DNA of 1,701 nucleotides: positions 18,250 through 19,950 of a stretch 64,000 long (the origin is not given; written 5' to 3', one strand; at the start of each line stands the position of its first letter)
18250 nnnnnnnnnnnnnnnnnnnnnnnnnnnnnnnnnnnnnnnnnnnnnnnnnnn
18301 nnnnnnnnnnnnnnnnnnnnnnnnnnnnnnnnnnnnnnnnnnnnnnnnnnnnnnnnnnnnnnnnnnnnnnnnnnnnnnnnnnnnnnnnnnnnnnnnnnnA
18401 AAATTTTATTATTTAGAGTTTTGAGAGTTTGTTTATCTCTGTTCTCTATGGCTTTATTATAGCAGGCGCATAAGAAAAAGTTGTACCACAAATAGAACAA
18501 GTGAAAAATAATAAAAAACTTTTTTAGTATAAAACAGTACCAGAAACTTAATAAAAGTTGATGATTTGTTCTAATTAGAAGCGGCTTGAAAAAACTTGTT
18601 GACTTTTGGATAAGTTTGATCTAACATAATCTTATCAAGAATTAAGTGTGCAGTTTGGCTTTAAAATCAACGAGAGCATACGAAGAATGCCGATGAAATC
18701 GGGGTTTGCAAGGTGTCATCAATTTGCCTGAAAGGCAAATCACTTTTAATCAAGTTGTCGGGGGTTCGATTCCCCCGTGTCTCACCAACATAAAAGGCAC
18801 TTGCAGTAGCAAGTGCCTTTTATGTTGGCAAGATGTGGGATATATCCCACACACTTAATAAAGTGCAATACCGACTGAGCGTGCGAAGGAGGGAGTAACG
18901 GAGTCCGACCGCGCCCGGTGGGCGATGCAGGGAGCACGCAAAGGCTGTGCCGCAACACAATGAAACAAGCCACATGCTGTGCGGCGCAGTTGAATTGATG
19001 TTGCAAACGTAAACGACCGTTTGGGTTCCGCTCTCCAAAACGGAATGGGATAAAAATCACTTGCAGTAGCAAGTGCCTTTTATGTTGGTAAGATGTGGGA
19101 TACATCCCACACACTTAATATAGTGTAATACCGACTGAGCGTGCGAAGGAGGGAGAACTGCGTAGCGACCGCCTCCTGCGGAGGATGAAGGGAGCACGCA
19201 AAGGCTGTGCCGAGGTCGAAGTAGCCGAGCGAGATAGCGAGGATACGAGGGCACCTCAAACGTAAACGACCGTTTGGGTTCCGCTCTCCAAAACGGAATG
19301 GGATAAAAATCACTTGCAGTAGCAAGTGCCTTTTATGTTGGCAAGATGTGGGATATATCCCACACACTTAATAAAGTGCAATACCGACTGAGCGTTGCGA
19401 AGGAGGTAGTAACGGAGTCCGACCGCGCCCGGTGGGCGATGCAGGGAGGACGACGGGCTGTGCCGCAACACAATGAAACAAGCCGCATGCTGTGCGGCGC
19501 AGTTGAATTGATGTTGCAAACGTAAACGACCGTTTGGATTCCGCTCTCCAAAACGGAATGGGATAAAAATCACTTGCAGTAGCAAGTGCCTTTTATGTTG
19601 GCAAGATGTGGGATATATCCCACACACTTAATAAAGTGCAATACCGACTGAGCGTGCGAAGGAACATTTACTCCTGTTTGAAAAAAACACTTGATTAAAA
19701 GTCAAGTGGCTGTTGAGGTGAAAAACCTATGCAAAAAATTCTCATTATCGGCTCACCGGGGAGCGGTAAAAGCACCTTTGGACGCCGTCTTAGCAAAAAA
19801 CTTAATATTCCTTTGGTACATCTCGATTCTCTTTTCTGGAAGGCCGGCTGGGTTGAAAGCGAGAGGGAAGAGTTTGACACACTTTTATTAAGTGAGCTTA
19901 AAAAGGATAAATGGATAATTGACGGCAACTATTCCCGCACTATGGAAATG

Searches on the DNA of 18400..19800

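Call 103: search_rna_families(source=window, start=18400, end=19800, threshold=evalue, max_evalue=1)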
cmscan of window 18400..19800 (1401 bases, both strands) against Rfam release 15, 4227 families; matches with E-value up to 1: 10.
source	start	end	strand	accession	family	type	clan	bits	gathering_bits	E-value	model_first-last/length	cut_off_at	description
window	18773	18840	-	RF03754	mir-3116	Gene; miRNA;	-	34.8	65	2.9e-05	1-68/68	no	mir-3116 microRNA precursor family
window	18773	18840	+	RF03754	mir-3116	Gene; miRNA;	-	34.5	65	3.5e-05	1-68/68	no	mir-3116 microRNA precursor family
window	18771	18841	-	RF04136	MIR1862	Gene; miRNA;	-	29.5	84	0.0024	1-90/90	no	MIR1862 microRNA precursor family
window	18784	18829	-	RF01005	MIR530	Gene; miRNA;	-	25.6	85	0.031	1-172/172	no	MIR530 microRNA precursor family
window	18783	18830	-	RF00668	mir-302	Gene; miRNA;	CL00096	23.5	55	0.11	1-68/68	no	mir-302 microRNA precursor family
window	18784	18829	+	RF00984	mir-576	Gene; miRNA;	-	21.1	99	0.18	1-90/90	no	mir-576 microRNA precursor family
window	18775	18837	+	RF04246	MIR169_8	Gene; miRNA;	CL00098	20.9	107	0.63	1-137/137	no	MIR169_8 microRNA precursor family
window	18708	18787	+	RF00023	tmRNA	Gene;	CL00001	18.8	47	3.2e-05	1-374/374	no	transfer-messenger RNA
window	18787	18826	-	RF00732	mir-305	Gene; miRNA;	-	18.4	66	0.88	1-73/73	no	mir-305 microRNA precursor family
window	19431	19508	-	RF02867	ncS011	Gene; sRNA;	-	16.7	48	0.14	68-145/207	no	Burkholderia sRNA 11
